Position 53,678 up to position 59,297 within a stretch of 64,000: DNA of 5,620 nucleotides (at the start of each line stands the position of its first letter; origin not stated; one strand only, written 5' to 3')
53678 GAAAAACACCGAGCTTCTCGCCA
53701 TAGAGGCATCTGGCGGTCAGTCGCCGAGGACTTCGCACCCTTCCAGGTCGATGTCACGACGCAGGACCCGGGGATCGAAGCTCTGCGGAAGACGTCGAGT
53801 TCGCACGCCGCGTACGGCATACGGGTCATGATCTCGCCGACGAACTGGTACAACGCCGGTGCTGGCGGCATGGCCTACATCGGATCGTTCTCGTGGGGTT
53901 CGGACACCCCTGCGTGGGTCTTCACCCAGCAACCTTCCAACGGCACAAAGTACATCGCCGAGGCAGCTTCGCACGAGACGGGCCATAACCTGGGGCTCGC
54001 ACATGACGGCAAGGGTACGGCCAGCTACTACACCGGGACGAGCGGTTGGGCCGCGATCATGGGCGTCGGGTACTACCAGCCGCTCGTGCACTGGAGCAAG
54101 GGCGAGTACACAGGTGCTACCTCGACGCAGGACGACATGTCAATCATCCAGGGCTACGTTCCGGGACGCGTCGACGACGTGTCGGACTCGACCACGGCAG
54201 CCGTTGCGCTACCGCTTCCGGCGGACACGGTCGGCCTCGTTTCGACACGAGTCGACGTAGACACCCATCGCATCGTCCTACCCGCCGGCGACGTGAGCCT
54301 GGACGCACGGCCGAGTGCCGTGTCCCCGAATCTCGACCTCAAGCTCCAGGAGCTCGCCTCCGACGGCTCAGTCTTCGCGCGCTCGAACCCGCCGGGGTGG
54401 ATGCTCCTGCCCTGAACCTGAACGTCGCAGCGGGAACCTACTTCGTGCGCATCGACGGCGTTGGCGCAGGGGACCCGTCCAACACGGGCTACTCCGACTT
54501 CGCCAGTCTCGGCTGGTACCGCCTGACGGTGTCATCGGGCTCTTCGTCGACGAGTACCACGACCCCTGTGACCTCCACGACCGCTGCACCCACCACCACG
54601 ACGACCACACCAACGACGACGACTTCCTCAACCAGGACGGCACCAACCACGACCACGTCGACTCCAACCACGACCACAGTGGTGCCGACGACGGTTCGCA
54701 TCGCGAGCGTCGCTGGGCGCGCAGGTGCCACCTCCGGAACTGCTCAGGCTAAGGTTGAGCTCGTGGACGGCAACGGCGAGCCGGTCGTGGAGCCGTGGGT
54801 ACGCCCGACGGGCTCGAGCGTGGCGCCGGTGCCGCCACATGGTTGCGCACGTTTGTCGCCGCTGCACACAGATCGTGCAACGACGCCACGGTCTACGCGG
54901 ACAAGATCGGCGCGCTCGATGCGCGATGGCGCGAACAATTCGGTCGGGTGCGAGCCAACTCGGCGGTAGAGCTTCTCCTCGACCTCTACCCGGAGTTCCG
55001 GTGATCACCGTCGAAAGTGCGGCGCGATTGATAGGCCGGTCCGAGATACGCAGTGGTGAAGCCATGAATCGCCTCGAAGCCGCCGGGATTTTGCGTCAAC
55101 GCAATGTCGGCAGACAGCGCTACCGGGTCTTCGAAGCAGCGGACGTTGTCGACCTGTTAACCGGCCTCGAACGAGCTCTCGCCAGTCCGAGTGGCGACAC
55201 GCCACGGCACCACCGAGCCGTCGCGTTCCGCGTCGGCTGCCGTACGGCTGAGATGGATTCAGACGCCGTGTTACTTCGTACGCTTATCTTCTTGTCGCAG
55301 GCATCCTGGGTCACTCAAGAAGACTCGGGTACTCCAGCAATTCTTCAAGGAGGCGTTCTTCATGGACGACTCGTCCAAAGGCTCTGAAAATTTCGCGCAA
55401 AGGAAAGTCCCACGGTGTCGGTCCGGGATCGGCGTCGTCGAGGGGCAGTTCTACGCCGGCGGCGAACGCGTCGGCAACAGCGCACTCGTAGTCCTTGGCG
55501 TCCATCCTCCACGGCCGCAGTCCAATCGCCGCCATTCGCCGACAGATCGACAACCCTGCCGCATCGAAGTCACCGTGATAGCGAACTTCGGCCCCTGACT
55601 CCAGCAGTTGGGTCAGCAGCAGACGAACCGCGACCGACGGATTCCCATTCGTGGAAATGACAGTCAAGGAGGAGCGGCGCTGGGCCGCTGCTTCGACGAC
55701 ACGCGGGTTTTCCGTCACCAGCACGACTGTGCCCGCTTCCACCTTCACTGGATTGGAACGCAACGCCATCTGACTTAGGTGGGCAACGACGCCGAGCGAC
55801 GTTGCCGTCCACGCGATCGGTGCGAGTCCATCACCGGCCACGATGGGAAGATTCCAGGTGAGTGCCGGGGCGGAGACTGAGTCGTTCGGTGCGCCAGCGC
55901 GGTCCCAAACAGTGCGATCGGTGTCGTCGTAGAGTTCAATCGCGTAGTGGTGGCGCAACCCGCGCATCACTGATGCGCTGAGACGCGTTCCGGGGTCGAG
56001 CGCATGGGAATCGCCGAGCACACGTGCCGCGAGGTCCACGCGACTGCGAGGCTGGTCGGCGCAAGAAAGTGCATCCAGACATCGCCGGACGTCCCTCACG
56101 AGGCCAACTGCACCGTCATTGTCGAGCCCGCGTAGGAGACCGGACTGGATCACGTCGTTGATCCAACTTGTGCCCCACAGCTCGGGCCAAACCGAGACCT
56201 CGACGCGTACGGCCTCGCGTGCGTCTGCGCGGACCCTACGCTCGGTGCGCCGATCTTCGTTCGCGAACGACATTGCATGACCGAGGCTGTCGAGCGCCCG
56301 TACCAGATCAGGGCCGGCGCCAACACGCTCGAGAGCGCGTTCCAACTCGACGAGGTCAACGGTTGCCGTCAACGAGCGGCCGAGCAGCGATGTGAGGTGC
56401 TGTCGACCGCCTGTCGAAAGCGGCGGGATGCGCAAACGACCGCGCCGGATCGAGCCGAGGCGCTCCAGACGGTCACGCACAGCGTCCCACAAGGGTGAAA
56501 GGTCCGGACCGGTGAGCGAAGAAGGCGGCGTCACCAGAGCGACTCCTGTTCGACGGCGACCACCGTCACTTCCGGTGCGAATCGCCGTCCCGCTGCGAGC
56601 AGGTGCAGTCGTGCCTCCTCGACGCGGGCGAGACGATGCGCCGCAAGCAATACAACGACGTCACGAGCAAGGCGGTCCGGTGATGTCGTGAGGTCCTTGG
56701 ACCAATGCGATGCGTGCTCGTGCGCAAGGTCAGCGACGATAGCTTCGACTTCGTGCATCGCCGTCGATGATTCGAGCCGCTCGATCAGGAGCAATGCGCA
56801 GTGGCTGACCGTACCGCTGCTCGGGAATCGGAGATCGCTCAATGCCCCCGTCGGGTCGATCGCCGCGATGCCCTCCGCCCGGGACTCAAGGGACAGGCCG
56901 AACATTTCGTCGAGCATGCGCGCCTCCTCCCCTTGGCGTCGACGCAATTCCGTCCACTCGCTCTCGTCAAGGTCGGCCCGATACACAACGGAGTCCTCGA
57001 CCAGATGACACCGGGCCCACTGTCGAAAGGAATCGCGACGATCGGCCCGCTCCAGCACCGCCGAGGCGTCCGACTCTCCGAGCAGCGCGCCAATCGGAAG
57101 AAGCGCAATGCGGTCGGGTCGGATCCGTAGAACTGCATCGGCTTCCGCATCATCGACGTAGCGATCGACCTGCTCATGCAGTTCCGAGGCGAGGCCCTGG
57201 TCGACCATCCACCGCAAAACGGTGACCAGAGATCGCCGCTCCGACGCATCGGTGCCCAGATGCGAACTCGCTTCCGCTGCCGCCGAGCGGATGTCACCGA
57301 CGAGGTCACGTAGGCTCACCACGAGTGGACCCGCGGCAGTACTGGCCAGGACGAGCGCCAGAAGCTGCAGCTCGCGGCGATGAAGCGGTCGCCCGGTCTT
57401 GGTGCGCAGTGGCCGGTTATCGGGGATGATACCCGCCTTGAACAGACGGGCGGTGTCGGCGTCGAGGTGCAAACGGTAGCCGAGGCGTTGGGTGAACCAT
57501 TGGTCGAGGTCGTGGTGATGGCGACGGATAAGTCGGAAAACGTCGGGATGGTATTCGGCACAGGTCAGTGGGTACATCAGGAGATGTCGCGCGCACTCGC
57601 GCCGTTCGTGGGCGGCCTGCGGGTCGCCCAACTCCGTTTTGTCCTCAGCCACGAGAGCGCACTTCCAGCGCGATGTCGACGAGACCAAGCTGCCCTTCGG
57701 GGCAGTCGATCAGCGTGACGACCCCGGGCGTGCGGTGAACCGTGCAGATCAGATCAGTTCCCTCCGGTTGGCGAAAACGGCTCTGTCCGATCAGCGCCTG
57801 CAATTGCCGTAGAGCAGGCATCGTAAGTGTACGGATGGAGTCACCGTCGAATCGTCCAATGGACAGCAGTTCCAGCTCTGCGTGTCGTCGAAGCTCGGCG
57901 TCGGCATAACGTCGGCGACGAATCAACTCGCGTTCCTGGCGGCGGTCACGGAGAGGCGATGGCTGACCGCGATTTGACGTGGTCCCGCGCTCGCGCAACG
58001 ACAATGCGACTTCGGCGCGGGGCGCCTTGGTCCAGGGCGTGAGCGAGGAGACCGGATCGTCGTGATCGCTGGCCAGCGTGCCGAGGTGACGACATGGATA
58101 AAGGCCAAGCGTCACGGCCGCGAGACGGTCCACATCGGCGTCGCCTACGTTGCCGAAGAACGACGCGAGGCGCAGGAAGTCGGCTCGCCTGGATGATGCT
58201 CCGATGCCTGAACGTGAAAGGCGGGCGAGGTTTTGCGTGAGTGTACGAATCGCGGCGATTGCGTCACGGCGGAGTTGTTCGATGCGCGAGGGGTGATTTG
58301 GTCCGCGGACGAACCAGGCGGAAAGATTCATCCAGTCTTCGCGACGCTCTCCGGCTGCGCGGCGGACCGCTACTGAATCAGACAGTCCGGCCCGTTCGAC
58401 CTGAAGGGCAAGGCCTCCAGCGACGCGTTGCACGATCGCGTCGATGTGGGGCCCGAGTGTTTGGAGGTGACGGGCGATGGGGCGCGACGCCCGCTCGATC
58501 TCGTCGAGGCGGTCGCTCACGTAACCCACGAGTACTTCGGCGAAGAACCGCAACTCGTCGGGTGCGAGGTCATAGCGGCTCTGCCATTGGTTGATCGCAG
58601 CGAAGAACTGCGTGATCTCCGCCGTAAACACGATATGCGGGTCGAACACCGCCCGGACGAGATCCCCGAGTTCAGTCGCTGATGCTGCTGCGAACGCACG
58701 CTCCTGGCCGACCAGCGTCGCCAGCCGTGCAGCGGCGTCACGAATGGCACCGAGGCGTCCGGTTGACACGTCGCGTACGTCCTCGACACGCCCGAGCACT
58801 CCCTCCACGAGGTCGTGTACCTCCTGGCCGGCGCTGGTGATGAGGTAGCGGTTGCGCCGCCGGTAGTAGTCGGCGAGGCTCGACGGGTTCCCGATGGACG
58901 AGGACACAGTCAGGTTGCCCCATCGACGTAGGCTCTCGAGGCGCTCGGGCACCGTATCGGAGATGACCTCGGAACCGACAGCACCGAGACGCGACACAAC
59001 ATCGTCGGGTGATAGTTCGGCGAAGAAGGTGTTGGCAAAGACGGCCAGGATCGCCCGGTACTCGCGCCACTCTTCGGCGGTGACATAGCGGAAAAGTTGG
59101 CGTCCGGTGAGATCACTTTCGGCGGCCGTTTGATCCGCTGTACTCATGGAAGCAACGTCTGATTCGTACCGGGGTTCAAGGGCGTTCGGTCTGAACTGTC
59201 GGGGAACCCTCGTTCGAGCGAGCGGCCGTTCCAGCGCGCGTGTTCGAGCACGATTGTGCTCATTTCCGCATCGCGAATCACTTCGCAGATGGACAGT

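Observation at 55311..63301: Complete type II Wadjet (JetABCD / EptABCD-like) condensin-type anti-plasmid defence operon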

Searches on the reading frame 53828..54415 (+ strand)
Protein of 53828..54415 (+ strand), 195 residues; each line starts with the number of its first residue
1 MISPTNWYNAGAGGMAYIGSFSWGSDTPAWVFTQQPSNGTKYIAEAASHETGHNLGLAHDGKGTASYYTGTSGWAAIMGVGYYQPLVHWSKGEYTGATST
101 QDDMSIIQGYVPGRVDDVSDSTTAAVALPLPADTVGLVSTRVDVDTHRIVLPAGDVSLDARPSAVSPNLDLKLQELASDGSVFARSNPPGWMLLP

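Call 15: search_protein_families(library=pfam, proteins=[window:53828-54415:+], max_evalue=0.01)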
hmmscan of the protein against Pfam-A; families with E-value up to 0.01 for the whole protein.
window:53828-54415:+ (195 aa): 6 families
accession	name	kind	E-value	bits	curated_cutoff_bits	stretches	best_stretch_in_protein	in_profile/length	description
PF13688.12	Reprolysin_5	-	4e-06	27.6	27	1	9-78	102-184/196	Metallo-peptidase family M12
PF13582.12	Reprolysin_3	-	1.5e-05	25.9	22.4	1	10-60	75-123/123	Metallo-peptidase family M12B Reprolysin-like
PF16313.11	DUF4953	-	0.0023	17.6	24.2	1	41-67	11-37/316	Met-zincin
PF10462.15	Peptidase_M66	-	0.0074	15.7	20.6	0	44-74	193-232/306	Peptidase M66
PF13583.11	Reprolysin_4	-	0.0077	16.3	22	1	9-78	104-173/203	Metallo-peptidase family M12B Reprolysin-like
PF00413.30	Peptidase_M10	-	0.0079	16.5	24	0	29-62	95-127/159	Matrixin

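Call 28: search_protein_families(library=padloc, proteins=[window:53828-54415:+], max_evalue=0.01)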
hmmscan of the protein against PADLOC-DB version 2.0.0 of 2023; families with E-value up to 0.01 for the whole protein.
window:53828-54415:+ (195 aa): 0 families

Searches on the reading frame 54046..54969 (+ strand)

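Call 15: search_protein_families(library=pfam, proteins=[window:54046-54969:+], max_evalue=0.01)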
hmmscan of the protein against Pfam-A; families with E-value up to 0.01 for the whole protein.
window:54046-54969:+ (307 aa): 0 families

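Call 28: search_protein_families(library=padloc, proteins=[window:54046-54969:+], max_evalue=0.01)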
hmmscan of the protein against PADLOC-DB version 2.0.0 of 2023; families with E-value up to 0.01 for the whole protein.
window:54046-54969:+ (307 aa): 0 families

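Call 62: search_protein_families(library=pfam, proteins=[window:54046-54969:+], max_evalue=0.5)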
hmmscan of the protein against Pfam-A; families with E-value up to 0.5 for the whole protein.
window:54046-54969:+ (307 aa): 3 families
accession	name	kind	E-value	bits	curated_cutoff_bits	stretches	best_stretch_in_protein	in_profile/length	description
PF01456.22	Mucin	-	0.014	15.8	34.7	1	164-243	40-119/143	Mucin-like glycoprotein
PF25130.1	DUF7820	-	0.14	11.8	27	1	163-221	194-256/338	Domain of unknown function (DUF7820)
PF10428.14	SOG2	-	0.26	11.1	26.9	1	41-210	163-294/475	RAM signalling pathway protein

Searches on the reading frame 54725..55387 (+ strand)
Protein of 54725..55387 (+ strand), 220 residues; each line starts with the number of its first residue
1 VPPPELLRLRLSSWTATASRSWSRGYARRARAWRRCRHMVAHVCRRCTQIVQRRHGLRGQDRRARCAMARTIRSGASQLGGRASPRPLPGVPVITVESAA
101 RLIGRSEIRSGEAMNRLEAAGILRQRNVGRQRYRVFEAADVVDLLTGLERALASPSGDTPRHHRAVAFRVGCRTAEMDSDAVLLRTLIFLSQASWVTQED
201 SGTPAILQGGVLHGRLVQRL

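Call 28: search_protein_families(library=padloc, proteins=[window:54725-55387:+], max_evalue=0.01)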
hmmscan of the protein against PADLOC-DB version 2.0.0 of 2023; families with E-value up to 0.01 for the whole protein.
window:54725-55387:+ (220 aa): 1 family
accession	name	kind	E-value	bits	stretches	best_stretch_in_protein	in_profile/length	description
PDLC03963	SoFic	-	0.0015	16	1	88-145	302-358/361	-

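Call 62: search_protein_families(library=pfam, proteins=[window:54725-55387:+], max_evalue=0.5)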
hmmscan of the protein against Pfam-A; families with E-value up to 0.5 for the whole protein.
window:54725-55387:+ (220 aa): 0 families

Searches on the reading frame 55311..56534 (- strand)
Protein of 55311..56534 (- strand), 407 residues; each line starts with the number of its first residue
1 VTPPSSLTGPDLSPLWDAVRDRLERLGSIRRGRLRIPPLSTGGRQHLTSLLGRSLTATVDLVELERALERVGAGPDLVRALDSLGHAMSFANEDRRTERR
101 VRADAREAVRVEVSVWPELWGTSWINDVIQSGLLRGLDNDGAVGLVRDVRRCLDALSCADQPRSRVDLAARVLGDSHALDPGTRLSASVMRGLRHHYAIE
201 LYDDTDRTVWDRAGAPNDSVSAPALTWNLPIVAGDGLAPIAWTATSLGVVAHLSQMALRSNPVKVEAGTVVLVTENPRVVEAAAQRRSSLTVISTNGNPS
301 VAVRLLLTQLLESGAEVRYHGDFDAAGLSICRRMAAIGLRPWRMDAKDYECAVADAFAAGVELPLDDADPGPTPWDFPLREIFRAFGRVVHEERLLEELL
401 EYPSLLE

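Call 31: search_solved_structures(query=window:55311-56534:-, max_evalue=0.01, show_alignments=2)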
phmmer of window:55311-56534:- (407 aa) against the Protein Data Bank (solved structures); distinct sequences matched with E-value up to 0.01: 0.

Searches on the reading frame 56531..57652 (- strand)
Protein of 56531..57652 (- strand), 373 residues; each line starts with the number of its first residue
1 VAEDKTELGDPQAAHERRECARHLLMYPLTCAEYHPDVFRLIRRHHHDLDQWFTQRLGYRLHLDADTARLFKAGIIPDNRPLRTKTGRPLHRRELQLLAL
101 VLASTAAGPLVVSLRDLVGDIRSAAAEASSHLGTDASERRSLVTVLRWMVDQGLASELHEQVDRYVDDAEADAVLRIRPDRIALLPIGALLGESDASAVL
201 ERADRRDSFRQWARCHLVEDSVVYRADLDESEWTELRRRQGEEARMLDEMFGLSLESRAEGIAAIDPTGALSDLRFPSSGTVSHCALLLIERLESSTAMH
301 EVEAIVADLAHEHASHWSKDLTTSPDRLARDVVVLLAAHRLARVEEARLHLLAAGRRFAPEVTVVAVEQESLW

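Call 33: search_solved_structures(query=window:56531-57652:-, max_evalue=0.1)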
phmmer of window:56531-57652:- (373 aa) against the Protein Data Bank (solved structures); distinct sequences matched with E-value up to 0.1: 0.

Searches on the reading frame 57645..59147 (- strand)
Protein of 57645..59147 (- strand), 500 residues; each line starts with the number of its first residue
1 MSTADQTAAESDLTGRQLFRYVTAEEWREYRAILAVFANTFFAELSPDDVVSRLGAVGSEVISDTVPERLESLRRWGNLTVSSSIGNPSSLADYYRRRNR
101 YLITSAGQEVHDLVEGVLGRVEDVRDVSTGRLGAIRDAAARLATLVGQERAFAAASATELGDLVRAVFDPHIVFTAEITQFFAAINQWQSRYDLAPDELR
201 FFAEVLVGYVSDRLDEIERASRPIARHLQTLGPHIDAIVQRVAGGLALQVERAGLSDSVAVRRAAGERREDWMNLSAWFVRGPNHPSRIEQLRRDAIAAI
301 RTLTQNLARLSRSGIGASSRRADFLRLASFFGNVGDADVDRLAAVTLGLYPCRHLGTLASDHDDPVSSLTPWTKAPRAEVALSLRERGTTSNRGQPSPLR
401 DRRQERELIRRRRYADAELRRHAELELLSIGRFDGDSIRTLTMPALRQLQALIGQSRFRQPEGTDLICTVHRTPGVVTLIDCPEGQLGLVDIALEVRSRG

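Call 32: search_solved_structures(query=window:57645-59147:-, max_evalue=0.1)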
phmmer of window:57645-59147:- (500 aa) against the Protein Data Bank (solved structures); distinct sequences matched with E-value up to 0.1: 1.
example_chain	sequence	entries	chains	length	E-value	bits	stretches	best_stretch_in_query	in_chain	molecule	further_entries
9qe0_E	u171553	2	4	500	6.9e-14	55.1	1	20-419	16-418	JetA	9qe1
